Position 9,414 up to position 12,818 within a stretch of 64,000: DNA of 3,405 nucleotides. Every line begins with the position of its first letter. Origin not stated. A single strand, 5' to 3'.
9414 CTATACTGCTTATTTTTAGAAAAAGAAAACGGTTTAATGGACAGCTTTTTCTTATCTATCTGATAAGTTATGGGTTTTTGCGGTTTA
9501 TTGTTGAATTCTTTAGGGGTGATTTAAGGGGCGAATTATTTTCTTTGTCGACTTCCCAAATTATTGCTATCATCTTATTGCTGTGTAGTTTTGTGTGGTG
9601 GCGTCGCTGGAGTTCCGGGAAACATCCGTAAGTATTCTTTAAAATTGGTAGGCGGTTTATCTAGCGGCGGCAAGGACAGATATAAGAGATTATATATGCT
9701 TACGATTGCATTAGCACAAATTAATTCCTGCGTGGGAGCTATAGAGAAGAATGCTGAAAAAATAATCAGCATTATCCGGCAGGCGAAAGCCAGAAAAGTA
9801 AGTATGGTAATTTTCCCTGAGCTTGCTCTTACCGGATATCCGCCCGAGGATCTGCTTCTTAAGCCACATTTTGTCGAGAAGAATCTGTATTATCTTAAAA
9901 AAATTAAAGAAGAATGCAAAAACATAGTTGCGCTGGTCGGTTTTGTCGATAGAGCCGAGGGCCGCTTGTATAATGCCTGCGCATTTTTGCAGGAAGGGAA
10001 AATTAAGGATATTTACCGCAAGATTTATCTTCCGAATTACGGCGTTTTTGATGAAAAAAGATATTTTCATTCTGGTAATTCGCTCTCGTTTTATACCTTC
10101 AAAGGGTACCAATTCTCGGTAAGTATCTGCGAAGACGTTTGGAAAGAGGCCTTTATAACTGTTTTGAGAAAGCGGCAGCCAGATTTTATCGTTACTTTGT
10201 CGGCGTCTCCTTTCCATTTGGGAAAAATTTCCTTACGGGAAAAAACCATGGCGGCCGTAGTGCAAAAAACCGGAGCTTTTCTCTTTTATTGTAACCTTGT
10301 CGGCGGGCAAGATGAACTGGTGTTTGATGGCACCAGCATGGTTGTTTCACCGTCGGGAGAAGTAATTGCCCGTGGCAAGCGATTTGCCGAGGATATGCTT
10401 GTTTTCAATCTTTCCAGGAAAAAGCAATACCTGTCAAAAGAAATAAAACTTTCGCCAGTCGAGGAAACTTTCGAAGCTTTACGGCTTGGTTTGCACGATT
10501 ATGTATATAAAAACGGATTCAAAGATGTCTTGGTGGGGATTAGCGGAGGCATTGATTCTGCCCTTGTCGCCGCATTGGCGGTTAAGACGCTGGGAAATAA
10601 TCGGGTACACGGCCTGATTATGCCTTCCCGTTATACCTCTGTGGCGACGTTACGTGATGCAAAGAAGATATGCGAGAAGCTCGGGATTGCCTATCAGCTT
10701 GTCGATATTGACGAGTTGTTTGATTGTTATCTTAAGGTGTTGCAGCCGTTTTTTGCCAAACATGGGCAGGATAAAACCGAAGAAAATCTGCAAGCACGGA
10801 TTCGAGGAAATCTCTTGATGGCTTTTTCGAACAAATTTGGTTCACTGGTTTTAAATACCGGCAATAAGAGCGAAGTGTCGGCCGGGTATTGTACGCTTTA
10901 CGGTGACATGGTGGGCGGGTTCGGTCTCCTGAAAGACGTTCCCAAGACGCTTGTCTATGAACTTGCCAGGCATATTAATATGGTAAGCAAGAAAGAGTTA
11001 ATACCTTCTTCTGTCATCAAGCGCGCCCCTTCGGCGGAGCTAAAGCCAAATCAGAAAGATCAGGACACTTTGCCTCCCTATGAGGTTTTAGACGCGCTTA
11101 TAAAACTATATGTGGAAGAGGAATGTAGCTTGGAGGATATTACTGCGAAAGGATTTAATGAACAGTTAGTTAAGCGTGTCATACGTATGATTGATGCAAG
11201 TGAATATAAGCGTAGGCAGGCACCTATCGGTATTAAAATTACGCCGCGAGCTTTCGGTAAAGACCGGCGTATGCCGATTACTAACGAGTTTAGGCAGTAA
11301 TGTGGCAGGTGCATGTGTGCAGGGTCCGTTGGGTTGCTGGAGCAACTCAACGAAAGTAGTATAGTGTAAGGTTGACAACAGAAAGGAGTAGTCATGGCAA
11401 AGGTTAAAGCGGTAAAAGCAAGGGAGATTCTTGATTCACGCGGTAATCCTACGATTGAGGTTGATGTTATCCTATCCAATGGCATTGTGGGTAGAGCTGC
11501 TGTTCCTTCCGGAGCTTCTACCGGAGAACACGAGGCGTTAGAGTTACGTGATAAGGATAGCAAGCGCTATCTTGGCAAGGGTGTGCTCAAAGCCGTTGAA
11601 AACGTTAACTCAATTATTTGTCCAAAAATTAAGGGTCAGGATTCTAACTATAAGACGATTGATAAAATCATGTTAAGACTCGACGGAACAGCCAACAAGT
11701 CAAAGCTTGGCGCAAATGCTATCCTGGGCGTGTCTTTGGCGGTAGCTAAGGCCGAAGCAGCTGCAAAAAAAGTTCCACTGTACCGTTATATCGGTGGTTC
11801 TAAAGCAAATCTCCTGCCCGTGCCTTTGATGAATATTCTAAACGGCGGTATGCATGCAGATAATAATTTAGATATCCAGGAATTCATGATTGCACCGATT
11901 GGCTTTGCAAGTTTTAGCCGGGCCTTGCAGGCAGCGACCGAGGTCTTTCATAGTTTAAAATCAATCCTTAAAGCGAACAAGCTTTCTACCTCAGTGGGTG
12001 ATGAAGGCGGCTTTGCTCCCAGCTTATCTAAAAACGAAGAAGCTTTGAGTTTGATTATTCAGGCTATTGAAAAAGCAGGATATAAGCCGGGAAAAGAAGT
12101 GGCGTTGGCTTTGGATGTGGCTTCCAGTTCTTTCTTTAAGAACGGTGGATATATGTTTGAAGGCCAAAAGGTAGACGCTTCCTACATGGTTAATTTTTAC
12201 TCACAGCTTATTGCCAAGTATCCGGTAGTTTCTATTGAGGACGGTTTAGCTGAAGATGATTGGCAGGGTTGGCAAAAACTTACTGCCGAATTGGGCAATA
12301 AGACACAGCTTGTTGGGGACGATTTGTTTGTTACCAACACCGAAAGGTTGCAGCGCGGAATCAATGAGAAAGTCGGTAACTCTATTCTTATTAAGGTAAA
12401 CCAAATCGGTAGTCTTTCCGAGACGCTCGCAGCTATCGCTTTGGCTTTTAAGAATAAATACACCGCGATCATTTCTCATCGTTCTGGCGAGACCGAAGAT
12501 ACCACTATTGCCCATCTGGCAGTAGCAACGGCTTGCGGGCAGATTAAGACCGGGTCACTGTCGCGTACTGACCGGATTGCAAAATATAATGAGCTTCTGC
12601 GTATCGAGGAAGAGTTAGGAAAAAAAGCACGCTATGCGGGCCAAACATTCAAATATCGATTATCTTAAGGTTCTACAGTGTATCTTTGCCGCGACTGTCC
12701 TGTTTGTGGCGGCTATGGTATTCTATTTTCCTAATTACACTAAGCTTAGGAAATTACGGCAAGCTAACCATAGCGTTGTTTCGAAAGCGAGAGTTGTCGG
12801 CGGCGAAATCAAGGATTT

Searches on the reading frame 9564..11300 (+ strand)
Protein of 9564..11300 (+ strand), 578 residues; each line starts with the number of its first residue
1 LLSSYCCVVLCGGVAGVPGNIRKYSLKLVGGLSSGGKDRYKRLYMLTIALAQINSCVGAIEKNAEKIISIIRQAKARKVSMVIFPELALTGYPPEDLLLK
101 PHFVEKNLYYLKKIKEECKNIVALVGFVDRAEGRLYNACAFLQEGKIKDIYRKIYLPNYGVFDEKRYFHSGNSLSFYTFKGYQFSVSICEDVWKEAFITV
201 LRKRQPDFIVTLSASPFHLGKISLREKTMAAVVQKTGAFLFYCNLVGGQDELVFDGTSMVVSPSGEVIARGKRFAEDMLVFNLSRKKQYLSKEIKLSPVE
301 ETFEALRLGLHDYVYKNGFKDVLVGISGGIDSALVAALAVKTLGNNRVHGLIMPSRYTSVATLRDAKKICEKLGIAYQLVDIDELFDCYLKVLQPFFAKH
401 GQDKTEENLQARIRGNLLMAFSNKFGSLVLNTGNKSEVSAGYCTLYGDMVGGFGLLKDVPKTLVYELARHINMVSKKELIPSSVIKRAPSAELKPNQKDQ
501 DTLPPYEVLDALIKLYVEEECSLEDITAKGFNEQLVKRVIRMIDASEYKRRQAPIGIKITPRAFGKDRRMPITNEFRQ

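Call 7: search_protein_families(library=phrogs, proteins=[window:9564-11300:+], max_evalue=0.001)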
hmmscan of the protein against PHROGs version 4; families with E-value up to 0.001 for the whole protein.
window:9564-11300:+ (578 aa): 5 families
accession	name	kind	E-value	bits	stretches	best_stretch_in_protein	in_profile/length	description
phrog_36784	-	other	5.1e-144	481.9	1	44-577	23-593/594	NAD synthetase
phrog_11189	-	other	1.1e-21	78.4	1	301-522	9-231/256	NAD synthetase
phrog_14201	-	unknown function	2.3e-14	54.4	1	47-285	2-236/258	-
phrog_1741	-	moron, auxiliary metabolic gene and host takeover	2.2e-06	27.8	1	314-405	15-110/383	QueC-like queuosine biosynthesis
phrog_16728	-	unknown function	0.00011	22.1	1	296-384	230-320/579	-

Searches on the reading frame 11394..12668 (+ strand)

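Call 7: search_protein_families(library=phrogs, proteins=[window:11394-12668:+], max_evalue=0.001)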
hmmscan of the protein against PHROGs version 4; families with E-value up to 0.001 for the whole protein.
window:11394-12668:+ (424 aa): 1 family
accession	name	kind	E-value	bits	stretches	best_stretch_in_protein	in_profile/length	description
phrog_35063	-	unknown function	3.3e-185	617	1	1-418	1-431/438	-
